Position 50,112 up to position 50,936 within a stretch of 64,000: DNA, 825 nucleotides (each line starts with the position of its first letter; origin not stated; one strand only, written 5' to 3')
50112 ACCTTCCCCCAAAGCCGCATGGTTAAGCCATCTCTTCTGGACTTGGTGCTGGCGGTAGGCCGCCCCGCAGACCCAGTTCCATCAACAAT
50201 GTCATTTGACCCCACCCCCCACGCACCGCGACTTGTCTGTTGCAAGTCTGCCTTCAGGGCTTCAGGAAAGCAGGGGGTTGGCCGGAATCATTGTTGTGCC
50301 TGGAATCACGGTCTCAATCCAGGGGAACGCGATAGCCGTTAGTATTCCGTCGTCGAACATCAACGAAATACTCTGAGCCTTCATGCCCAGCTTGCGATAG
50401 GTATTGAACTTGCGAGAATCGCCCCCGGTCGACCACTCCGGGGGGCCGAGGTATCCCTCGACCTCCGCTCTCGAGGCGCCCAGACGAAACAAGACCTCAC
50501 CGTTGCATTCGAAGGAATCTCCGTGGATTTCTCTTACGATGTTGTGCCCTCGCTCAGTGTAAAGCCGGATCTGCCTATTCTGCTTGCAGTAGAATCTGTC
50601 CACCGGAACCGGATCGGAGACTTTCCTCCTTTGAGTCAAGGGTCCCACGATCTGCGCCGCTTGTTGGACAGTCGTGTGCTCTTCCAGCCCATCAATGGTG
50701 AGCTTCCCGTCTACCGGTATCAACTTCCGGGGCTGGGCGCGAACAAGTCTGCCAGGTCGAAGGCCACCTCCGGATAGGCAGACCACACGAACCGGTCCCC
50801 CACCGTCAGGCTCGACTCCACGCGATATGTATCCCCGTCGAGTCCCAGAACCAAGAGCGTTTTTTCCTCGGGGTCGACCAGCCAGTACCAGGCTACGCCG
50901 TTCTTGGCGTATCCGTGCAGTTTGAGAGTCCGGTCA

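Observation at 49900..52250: Lower-GC (~55%) islet with a Uma2-family nuclease cassette and small secreted protein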

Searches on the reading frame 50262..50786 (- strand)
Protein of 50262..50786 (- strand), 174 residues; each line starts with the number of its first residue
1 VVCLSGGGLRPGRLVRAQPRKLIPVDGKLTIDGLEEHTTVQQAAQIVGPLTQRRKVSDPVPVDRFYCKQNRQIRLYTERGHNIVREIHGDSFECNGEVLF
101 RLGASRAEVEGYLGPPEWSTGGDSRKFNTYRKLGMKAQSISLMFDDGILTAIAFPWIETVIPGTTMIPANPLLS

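Call 5: search_protein_families(library=pfam, proteins=[window:50262-50786:-], max_evalue=0.01)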
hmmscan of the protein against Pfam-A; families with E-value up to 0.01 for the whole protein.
window:50262-50786:- (174 aa): 0 families

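Call 9: find_homologous_proteins(query=window:50262-50786:-, max_evalue=0.001)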
Query window:50262-50786:- (174 aa): 1 proteins with E <= 0.001 among 116 candidates.
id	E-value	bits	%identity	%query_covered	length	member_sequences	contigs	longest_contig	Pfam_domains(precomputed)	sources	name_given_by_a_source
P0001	1.6e-95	336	98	88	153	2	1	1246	-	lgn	-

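Call 18: search_protein_representatives(protein=window:50262-50723:-)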
Query: 153 residues. Proteins with E-value up to 0.001 (for the whole library): 9; up to 1e-10: 3; up to 1e-30: 1. The best 9 are listed.
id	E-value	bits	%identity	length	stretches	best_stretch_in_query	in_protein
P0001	1.0e-96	337.5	99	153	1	1-153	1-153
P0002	3.6e-12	62.9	35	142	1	7-135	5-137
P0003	4.0e-12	62.7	35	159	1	5-132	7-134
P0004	1.9e-10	57.3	30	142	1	7-138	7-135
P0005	4.6e-10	56.1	34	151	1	6-132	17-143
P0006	2.8e-09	53.5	38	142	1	6-135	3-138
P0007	2.0e-06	44.3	24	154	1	7-131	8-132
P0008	2.5e-06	43.9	31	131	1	4-131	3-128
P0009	1.0e-05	42.0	32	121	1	23-135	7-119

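Call 21: find_encoding_contigs(protein=P0002, flank=4000, max_places=3)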
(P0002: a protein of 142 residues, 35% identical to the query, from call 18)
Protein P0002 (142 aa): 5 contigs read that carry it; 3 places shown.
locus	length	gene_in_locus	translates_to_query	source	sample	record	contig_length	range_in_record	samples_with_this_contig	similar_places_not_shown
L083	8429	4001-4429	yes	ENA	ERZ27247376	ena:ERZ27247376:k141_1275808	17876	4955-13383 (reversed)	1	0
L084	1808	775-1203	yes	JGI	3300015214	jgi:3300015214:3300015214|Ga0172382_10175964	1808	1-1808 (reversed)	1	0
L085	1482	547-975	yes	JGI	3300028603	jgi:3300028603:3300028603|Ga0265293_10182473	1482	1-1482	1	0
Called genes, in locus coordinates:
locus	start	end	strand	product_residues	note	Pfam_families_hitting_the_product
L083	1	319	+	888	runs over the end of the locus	PF01807:Zn_ribbon_DnaG, PF08275:DNAG_N (faint), PF13155:Toprim_2, PF13362:Toprim_3 (weak), PF27228:MTBMA_p00010_2nd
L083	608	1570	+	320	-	PF13495:Phage_int_SAM_4 (weak), PF02899:Phage_int_SAM_1, PF00589:Phage_integrase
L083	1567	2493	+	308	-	PF02899:Phage_int_SAM_1 (weak), PF00589:Phage_integrase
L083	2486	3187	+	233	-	PF02899:Phage_int_SAM_1 (weak), PF13495:Phage_int_SAM_4, PF00589:Phage_integrase (weak)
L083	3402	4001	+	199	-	-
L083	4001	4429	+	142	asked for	-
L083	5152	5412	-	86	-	PF05016:ParE_toxin (weak)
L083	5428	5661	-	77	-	-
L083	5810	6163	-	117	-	PF12844:HTH_19, PF13560:HTH_31, PF13744:HTH_37 (weak), PF01381:HTH_3, PF13443:HTH_26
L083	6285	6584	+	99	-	-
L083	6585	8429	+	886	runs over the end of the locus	PF01807:Zn_ribbon_DnaG, PF08275:DNAG_N (weak), PF13155:Toprim_2, PF27228:MTBMA_p00010_2nd (weak)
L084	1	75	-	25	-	?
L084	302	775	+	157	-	-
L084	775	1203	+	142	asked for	-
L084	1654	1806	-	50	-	?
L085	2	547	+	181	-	?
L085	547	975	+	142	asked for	-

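Call 22: find_encoding_contigs(protein=P0003, flank=4000, max_places=3)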
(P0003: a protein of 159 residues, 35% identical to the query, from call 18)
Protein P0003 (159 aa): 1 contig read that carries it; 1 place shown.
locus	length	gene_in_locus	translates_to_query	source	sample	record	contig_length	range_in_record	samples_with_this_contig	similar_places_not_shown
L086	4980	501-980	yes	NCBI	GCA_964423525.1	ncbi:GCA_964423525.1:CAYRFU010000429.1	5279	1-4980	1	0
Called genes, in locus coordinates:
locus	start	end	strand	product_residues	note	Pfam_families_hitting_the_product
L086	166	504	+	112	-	-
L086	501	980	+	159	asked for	-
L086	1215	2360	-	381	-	PF07719:TPR_2 (faint), PF13176:TPR_7 (faint), PF13428:TPR_14 (faint), PF13424:TPR_12 (weak)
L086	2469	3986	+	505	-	PF01204:Trehalase, PF22422:MGH1-like_GH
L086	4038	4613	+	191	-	PF03486:HI0933_like (faint), PF07992:Pyr_redox_2, PF00890:FAD_binding_2 (weak), PF01134:GIDA (faint), PF01266:DAO (faint), PF13738:Pyr_redox_3 (faint)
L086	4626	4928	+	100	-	PF00070:Pyr_redox, PF07992:Pyr_redox_2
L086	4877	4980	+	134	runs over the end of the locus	?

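Call 24: search_protein_families(library=pfam, proteins=[L083:3402-4001:+, L084:302-775:+, L085:2-547:+, L086:166-504:+], max_evalue=1)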
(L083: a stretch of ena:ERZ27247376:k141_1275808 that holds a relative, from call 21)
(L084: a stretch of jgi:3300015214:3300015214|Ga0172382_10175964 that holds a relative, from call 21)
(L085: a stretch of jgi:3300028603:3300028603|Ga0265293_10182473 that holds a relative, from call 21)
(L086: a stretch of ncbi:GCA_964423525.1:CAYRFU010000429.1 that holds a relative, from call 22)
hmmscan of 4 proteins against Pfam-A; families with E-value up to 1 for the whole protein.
L083:3402-4001:+ (199 aa): 3 families
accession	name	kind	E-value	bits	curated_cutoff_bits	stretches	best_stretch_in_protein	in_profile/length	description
PF15643.12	Tox-PL-2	-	9.5e-05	23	25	1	98-172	12-98/103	Papain fold toxin 2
PF08986.15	DUF1889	-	0.079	13.4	26.9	1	98-123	21-45/96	Domain of unknown function (DUF1889)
PF24591.1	Phage_YunG-like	-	0.15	12.4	27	1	131-188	31-87/99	Phage YunG-like protein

L084:302-775:+ (157 aa): 3 families
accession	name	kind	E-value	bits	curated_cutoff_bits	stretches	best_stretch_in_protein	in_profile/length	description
PF15643.12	Tox-PL-2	-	5.3e-05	23.8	25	1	56-130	12-98/103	Papain fold toxin 2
PF08986.15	DUF1889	-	0.06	13.8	26.9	1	56-81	21-45/96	Domain of unknown function (DUF1889)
PF24591.1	Phage_YunG-like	-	0.085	13.1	27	1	89-146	31-87/99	Phage YunG-like protein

L085:2-547:+ (181 aa): 3 families
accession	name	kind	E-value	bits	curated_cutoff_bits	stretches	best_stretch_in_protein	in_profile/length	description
PF15643.12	Tox-PL-2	-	7.4e-05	23.4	25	1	80-154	12-98/103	Papain fold toxin 2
PF08986.15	DUF1889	-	0.067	13.7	26.9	1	80-105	21-45/96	Domain of unknown function (DUF1889)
PF24591.1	Phage_YunG-like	-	0.12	12.7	27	1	113-170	31-87/99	Phage YunG-like protein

L086:166-504:+ (112 aa): 1 family
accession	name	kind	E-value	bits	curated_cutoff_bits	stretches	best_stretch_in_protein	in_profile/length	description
PF03527.20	RHS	-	0.067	13.5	27.9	1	47-80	4-37/38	RHS protein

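Call 25: find_encoding_contigs(protein=P0004, flank=4000, max_places=3)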
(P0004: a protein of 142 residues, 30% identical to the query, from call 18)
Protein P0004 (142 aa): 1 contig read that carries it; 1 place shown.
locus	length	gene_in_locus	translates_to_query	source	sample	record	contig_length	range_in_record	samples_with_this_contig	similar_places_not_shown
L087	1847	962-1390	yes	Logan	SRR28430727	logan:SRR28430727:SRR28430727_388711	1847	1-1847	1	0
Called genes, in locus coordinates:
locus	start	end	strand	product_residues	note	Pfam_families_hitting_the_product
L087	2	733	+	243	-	?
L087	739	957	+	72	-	-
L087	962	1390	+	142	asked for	-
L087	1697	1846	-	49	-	?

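Call 26: find_encoding_contigs(protein=P0005, flank=4000, max_places=3)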
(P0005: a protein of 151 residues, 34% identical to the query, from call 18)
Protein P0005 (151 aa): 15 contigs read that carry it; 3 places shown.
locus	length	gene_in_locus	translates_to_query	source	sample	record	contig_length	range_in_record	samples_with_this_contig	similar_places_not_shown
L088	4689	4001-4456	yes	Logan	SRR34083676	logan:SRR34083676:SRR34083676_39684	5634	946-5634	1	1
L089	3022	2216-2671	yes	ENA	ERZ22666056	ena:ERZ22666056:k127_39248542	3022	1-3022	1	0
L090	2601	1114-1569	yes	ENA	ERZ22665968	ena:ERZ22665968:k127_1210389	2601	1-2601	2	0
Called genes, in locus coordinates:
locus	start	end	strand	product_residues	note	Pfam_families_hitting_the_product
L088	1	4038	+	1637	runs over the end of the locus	PF05593:RHS_repeat (weak), PF25023:TEN_YD-shell (weak), PF05593:RHS_repeat (weak), PF25023:TEN_YD-shell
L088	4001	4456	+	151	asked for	-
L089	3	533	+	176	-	?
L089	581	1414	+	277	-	PF00589:Phage_integrase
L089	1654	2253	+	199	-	-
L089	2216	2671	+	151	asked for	-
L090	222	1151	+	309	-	-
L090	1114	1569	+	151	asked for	-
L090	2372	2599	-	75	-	?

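Call 28: predict_structure(alignment_id=A1)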
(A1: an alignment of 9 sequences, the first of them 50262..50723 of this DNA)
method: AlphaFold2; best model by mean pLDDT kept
length: 153 residues; sequences in the alignment: 9
mean_pLDDT: 86.4   pTM: 0.80
mean pLDDT of the five models: 86.4, 86.3, 85.9, 85.4, 83.9
residues with pLDDT >= 90: 109; 70-90: 19; 50-70: 10; < 50: 15
segments of 3 or more residues with pLDDT < 50: 139-153
pLDDT, mean of each block of 10 residues (from residue 1): 80 96 97 74 93 93 96 97 97 93 94 89 98 74 42 36
secondary structure, 60 per line:
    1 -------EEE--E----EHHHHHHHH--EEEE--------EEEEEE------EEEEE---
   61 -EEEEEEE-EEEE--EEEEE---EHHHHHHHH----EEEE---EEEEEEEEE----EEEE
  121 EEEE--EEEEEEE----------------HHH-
elements in order: E8-10 H19-26 E29-32 E41-46 E53-57 E62-68 E70-73 E76-80 H85-92 E97-100 E104-112 E117-124 E127-133

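Call 29: find_encoding_contigs(protein=P0006, flank=4000, max_places=3)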
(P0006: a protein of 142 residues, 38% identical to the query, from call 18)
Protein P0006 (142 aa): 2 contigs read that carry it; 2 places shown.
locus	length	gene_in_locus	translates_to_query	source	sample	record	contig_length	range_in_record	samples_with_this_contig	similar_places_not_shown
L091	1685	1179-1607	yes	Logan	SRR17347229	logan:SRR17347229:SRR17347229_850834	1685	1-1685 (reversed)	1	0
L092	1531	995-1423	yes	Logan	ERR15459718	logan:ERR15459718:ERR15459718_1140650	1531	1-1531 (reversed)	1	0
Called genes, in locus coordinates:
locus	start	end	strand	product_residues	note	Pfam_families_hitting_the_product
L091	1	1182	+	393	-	?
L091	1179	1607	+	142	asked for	-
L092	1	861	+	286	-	?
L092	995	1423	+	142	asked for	-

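Call 31: search_protein_families(library=pfam, proteins=[L091:1-1182:+, L092:1-861:+, L090:222-1151:+, L087:2-733:+], max_evalue=0.1)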
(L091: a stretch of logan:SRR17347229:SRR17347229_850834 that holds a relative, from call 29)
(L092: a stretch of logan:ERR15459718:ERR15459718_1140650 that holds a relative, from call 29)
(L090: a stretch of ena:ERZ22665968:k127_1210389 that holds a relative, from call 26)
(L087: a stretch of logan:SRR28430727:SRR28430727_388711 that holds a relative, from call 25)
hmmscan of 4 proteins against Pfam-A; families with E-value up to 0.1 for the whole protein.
L091:1-1182:+ (393 aa): 3 families
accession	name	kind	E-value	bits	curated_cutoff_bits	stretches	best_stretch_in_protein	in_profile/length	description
PF15643.12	Tox-PL-2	-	6.9e-05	23.5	25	1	285-369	5-98/103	Papain fold toxin 2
PF05593.20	RHS_repeat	-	0.0055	17.5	22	1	1-20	17-36/38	RHS Repeat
PF23400.1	CARF_Card1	-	0.091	13.2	24.6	1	285-345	53-113/146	Card1 CARF domain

L092:1-861:+ (286 aa): 1 family
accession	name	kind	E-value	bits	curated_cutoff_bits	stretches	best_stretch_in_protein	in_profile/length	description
PF08986.15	DUF1889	-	0.091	13.2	26.9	0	224-267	10-52/96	Domain of unknown function (DUF1889)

L090:222-1151:+ (309 aa): 1 family
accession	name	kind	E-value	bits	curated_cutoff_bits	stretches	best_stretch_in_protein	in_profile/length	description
PF15643.12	Tox-PL-2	-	0.01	16.5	25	1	217-288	14-98/103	Papain fold toxin 2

L087:2-733:+ (243 aa): 0 families

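Call 53: find_related_loci(query=A6, collection=metagenome_contigs, flank=3000)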
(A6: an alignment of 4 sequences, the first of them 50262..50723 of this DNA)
Query A6 (153 aa) in metagenome_contigs; peptide patterns used: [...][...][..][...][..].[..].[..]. (x = any residue, [..] = any of these).
57 stretches matched a pattern; 1 encode a relative of the query (tblastn E <= 1e-3); 1 distinct loci.
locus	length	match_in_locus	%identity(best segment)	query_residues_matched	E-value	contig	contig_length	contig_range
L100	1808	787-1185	34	7-135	9e-21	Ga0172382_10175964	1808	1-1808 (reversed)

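Call 54: find_homologous_proteins(query=A1, max_evalue=0.001)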
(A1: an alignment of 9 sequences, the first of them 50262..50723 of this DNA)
Query A1 (9 sequences) (153 aa, profile of the alignment): 4 proteins with E <= 0.001 among 1589 candidates.
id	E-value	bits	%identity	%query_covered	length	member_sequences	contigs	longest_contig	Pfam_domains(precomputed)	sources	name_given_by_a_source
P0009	6.8e-46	174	30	76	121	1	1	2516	-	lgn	-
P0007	8.7e-46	173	46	8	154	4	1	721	-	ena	-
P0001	1.3e-44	169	99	100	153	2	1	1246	-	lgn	-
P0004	5.1e-41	158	30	86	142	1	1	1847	-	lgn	-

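Call 55: find_encoding_contigs(protein=P0009, flank=3000, max_places=2)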
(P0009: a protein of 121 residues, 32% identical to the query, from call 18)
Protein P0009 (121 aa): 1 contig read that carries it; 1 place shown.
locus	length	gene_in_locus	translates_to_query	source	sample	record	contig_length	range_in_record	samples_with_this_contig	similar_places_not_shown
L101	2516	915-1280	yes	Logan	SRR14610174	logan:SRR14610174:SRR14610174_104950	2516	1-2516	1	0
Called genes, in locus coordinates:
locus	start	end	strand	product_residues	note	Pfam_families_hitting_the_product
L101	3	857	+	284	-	?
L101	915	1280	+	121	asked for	-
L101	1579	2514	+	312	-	?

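Call 56: find_encoding_contigs(protein=P0008, flank=3000, max_places=2)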
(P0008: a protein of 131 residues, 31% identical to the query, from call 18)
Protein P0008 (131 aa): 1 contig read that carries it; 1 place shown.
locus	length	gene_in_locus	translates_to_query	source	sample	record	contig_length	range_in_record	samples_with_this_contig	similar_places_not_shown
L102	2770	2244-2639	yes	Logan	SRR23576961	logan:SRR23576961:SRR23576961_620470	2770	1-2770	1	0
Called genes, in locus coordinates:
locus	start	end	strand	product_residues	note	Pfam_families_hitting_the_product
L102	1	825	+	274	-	?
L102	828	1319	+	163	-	-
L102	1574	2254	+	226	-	-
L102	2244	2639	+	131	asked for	-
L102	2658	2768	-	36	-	?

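Call 57: search_protein_families(library=pfam, proteins=[L101:3-857:+, L101:1579-2514:+, L102:1-825:+, L102:828-1319:+, L102:1574-2254:+], max_evalue=0.1)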
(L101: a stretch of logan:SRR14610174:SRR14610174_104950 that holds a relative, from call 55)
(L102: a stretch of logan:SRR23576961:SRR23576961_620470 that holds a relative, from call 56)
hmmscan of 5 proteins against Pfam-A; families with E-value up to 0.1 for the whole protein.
L101:3-857:+ (284 aa): 18 families
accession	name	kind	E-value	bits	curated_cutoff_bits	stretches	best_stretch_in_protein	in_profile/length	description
PF14559.12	TPR_19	-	8e-11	42.5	25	1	128-184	3-59/68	Tetratricopeptide repeat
PF07719.23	TPR_2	-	1.2e-08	34.8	27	1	118-145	3-30/34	Tetratricopeptide repeat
PF17874.7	TPR_MalT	-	1.6e-08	34.6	45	1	148-222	120-200/336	MalT-like TPR region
PF13424.12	TPR_12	-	1.9e-08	34.8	30.1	2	86-146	7-75/77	Tetratricopeptide repeat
PF13432.12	TPR_16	-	1.1e-06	29.5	32.7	2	122-176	3-57/65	Tetratricopeptide repeat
PF13428.12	TPR_14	-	4.2e-06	27.4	23.5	0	122-159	7-44/44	Tetratricopeptide repeat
PF13414.12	TPR_11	-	4.9e-06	26.6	26.8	1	58-94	4-40/42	TPR repeat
PF13374.12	TPR_10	-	6.5e-05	23.3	27.5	0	121-146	7-32/42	Tetratricopeptide repeat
PF00515.34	TPR_1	-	0.0016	18.6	27.8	0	120-144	5-29/34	Tetratricopeptide repeat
PF25064.1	ARM_TT21_5th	-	0.0022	18.7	27.8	0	66-144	19-100/117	TT21 fifth ARM repeats domain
PF13181.12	TPR_8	-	0.0029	18.1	25.7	0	156-176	7-27/34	Tetratricopeptide repeat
PF07721.20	TPR_4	-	0.015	16.3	27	0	121-140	6-25/26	Tetratricopeptide repeat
PF13431.12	TPR_17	-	0.015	16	24.4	0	72-91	3-22/34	Tetratricopeptide repeat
PF21545.3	T7SS_EccA1_N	-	0.015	15.1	27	0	88-145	174-234/272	T7SS, ESX-1 secretion system protein EccA1, N-terminal domain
PF13429.12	TPR_15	-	0.032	14.1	26.2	1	51-179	149-277/280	Tetratricopeptide repeat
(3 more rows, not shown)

L101:1579-2514:+ (312 aa): 0 families

L102:1-825:+ (274 aa): 0 families

L102:828-1319:+ (163 aa): 1 family
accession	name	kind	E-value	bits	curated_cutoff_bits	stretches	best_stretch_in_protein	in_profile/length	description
PF15428.11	Imm26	-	5.2e-07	30.3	23.3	1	22-120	1-103/107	Immunity protein 26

L102:1574-2254:+ (226 aa): 2 families
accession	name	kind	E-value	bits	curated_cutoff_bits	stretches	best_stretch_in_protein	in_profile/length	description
PF15643.12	Tox-PL-2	-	0.00052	20.6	25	1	120-199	8-98/103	Papain fold toxin 2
PF10464.14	Peptidase_U40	-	0.065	13.4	27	1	100-189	25-118/212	Peptidase U40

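Call 64: search_protein_families(library=pfam, alignment_id=A1, max_evalue=1)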
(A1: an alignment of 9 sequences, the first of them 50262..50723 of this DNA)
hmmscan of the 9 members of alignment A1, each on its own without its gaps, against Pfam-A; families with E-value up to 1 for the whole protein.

A. member 1, window:50262-50723:- (153 aa): 0 families

B. families by the number of members that match (of 9 scanned): 3 families
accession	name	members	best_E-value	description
PF04355.18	BamE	5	0.0026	Outer membrane protein assembly factor BamE domain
PF24880.1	DUF7738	1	0.075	Domain of unknown function (DUF7738)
PF11006.13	DUF2845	1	0.13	Protein of unknown function (DUF2845)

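Call 65: search_protein_families(library=padloc, proteins=[window:50262-50723:-], max_evalue=0.1)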
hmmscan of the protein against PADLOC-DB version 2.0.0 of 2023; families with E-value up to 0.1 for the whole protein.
window:50262-50723:- (153 aa): 0 families

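Call 71: search_protein_families(library=ncbifam, proteins=[window:50262-50723:-], max_evalue=0.1)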
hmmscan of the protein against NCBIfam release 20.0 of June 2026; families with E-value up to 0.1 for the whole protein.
window:50262-50723:- (153 aa): 0 families

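Call 75: find_encoding_contigs(protein=P0001, flank=3000, max_places=4)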
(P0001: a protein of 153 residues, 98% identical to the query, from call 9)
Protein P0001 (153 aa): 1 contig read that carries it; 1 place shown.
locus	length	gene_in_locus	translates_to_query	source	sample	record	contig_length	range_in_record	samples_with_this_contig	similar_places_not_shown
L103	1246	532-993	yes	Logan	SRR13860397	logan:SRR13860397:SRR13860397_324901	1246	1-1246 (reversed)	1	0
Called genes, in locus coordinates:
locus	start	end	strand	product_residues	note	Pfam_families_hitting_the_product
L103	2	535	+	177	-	?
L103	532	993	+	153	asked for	-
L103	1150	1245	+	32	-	?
